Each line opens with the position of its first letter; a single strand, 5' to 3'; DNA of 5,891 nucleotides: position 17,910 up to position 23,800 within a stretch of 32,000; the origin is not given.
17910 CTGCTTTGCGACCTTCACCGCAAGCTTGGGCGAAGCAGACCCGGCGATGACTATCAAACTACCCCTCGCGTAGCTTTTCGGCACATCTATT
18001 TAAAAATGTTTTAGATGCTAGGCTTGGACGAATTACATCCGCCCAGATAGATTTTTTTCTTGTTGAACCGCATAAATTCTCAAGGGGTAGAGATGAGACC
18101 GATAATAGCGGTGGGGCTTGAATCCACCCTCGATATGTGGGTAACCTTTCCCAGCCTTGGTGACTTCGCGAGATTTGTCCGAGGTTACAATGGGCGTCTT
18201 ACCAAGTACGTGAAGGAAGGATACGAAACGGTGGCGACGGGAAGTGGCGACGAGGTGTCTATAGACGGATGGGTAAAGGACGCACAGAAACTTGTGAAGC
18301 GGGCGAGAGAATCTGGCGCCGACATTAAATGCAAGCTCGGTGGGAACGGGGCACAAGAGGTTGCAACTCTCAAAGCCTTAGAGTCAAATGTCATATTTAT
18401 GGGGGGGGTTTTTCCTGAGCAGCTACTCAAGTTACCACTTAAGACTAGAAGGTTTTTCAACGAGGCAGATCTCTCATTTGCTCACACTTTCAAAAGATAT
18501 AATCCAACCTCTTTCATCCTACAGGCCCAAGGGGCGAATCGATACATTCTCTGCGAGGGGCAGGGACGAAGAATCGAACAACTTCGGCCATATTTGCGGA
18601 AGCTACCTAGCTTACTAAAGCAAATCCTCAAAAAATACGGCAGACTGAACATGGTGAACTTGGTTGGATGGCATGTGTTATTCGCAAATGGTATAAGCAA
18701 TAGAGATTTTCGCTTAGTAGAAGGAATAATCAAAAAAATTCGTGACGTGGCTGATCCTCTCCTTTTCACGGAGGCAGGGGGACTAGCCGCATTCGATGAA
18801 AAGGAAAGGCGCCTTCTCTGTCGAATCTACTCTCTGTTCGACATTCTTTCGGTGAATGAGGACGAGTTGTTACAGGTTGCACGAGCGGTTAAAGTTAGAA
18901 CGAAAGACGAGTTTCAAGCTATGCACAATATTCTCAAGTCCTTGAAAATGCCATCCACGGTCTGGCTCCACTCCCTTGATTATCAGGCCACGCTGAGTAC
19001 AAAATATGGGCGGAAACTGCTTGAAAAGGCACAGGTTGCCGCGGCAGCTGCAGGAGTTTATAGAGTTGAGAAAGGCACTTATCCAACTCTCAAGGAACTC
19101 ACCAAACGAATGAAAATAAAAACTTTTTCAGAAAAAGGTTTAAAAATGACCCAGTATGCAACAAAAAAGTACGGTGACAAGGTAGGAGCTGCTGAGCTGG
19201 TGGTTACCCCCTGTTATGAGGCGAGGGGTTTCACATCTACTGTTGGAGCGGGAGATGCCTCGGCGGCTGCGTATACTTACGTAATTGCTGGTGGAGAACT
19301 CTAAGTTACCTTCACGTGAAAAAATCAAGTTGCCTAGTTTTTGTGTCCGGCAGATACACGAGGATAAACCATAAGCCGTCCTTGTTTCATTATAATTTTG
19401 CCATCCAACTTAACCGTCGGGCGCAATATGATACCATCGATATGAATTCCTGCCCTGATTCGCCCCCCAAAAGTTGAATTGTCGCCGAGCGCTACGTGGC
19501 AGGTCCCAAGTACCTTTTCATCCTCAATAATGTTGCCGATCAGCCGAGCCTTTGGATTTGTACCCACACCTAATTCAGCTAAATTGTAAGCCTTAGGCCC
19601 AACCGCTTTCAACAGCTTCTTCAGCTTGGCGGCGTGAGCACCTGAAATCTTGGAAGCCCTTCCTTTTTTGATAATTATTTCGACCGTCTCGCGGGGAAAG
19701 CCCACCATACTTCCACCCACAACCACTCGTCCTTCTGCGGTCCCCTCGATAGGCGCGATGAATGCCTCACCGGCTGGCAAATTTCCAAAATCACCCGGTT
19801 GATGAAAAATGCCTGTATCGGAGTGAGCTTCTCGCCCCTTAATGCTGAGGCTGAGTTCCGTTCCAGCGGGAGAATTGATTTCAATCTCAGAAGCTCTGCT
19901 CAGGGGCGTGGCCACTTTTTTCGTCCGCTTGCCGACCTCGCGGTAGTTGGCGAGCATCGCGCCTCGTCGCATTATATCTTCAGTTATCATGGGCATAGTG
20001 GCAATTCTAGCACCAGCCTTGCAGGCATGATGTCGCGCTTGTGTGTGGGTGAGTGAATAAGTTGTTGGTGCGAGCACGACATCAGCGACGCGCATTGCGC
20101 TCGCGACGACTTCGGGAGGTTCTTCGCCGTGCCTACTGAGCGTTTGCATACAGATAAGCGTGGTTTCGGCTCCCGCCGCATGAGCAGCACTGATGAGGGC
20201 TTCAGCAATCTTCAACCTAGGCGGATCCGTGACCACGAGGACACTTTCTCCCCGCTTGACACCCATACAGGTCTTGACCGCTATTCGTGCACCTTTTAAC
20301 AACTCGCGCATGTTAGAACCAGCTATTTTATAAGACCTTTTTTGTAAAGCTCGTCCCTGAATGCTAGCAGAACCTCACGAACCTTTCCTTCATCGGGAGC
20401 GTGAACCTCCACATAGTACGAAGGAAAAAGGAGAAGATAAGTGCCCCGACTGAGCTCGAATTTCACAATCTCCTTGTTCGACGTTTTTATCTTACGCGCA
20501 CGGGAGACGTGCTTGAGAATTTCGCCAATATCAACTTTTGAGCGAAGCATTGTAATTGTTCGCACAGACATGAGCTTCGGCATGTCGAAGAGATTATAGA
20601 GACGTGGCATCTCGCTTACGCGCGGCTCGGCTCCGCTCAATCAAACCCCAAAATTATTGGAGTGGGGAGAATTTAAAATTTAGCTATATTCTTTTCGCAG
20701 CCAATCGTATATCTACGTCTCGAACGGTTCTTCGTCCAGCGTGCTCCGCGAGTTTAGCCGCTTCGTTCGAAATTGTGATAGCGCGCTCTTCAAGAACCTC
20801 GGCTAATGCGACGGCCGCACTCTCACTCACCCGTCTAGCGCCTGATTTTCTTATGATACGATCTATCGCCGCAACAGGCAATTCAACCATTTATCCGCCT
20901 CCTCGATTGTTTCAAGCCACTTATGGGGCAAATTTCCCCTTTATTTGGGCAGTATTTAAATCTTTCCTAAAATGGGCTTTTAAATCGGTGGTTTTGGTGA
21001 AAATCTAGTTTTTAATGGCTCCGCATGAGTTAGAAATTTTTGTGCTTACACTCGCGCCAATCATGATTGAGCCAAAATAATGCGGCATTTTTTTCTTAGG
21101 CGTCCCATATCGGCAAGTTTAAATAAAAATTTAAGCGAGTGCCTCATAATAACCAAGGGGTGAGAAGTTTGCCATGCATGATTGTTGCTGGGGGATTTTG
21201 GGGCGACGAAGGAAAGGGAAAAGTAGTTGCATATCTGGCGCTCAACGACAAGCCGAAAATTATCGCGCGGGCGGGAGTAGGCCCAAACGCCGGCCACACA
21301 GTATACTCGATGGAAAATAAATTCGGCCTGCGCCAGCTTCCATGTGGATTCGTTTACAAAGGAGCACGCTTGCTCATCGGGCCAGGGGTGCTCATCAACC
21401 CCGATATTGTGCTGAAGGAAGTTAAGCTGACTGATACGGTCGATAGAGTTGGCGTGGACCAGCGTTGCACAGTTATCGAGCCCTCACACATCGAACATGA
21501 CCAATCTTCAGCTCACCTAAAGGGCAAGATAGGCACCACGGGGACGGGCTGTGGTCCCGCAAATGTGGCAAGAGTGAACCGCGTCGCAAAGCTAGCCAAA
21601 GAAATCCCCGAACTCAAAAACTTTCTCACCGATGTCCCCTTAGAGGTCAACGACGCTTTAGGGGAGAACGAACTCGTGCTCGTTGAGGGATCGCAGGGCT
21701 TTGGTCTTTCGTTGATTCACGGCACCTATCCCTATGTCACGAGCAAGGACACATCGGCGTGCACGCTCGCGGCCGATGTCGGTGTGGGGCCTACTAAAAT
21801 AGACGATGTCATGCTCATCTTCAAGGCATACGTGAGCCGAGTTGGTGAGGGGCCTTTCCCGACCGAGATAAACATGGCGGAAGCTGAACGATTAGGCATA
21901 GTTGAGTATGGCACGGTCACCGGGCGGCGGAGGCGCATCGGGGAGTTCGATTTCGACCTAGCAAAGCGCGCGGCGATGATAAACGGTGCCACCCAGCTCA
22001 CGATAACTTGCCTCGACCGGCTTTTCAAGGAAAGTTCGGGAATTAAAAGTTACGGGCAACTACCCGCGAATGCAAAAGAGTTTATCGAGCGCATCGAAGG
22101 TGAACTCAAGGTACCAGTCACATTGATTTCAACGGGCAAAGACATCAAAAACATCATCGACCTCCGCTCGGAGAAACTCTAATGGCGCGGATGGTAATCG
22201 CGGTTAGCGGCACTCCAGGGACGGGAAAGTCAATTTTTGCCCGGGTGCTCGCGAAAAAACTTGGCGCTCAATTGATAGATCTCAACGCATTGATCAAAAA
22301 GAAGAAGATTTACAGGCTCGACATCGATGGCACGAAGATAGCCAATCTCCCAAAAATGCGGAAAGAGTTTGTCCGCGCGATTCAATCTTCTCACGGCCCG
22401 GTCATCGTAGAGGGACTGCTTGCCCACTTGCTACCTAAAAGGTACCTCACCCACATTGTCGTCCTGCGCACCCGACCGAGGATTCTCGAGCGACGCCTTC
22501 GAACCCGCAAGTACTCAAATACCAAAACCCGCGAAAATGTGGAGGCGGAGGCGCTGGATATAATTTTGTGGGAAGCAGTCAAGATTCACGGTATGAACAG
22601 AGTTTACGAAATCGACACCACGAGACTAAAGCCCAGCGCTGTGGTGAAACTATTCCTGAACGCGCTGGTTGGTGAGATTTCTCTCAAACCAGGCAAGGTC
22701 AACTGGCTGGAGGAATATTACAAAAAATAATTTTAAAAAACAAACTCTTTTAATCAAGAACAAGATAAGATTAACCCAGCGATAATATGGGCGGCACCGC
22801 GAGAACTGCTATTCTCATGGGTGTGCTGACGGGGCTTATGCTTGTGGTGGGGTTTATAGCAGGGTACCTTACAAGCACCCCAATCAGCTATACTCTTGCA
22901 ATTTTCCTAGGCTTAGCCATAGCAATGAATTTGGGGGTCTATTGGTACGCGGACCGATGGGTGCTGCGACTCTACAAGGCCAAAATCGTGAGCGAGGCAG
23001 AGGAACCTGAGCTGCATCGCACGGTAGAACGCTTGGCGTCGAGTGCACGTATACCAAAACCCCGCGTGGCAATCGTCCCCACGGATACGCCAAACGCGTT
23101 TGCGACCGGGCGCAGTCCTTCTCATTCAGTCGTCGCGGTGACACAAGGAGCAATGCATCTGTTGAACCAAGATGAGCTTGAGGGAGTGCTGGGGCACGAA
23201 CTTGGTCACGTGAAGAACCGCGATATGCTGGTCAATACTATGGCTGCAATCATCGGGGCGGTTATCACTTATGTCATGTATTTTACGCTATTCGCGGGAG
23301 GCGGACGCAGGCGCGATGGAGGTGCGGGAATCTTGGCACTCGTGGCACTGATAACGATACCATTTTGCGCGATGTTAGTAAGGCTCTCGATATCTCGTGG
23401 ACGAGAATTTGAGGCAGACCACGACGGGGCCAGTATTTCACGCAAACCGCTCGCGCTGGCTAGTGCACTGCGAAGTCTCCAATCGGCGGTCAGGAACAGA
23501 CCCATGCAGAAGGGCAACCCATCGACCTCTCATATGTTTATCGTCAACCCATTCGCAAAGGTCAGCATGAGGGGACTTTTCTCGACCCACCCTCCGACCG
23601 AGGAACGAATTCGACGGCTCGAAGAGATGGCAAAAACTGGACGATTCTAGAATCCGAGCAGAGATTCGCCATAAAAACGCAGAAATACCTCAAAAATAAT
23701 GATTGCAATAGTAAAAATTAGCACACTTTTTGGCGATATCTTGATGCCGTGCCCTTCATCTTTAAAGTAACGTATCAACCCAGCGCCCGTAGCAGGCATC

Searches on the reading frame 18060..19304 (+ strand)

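Call 20: search_protein_families(library=pfam, proteins=[window:18060-19304:+], max_evalue=0.00001)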
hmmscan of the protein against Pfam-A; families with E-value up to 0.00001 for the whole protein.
window:18060-19304:+ (414 aa): 1 family
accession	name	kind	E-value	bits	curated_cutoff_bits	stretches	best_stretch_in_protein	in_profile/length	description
PF04587.20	ADP_PFK_GK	-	1.4e-07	31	27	1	59-405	56-428/430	ADP-specific Phosphofructokinase/Glucokinase conserved region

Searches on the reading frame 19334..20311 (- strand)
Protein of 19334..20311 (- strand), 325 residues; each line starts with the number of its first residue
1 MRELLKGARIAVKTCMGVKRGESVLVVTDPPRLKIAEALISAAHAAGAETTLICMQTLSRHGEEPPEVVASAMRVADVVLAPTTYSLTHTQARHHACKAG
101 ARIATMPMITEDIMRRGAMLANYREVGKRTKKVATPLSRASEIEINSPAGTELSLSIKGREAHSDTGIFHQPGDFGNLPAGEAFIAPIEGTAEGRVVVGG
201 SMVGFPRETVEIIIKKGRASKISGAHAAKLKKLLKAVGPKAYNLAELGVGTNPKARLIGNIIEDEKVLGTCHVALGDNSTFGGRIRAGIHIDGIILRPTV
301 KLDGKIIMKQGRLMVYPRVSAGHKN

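Call 20: search_protein_families(library=pfam, proteins=[window:19334-20311:-], max_evalue=0.00001)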
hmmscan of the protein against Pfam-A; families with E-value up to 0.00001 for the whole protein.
window:19334-20311:- (325 aa): 1 family
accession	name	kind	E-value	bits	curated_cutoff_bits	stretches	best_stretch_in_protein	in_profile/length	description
PF02073.20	Peptidase_M29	-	7.3e-13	48.5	27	1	120-278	182-349/406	Thermophilic metalloprotease (M29)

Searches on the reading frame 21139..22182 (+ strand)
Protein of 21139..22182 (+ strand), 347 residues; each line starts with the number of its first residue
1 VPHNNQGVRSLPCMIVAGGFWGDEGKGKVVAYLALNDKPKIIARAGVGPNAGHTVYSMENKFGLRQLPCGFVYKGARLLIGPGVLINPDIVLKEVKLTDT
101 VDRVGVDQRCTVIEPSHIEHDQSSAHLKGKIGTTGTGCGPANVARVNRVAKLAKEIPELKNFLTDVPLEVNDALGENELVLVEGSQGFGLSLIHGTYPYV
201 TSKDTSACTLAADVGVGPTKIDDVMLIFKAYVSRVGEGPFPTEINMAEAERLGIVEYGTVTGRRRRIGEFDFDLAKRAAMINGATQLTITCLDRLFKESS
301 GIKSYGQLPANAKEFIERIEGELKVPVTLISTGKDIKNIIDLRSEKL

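Call 20: search_protein_families(library=pfam, proteins=[window:21139-22182:+], max_evalue=0.00001)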
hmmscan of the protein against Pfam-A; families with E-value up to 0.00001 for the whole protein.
window:21139-22182:+ (347 aa): 1 family
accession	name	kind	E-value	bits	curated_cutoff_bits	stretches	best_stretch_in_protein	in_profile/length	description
PF00709.27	Adenylsucc_synt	-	1.5e-84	284.6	27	3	149-295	181-329/416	Adenylosuccinate synthetase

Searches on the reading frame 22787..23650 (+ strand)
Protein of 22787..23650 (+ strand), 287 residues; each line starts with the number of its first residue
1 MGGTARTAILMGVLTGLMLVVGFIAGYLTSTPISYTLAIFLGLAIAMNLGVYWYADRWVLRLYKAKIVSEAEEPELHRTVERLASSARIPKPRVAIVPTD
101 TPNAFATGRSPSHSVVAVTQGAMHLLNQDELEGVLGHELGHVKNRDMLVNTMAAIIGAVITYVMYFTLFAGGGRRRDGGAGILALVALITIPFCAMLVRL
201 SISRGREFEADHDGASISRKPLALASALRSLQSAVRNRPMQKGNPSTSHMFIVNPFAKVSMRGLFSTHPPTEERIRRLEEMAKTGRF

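Call 20: search_protein_families(library=pfam, proteins=[window:22787-23650:+], max_evalue=0.00001)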
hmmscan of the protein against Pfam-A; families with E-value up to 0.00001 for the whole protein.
window:22787-23650:+ (287 aa): 1 family
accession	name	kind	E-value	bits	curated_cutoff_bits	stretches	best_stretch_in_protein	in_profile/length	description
PF01435.24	Peptidase_M48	-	4.1e-38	131.5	20.3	1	71-281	2-185/186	Peptidase family M48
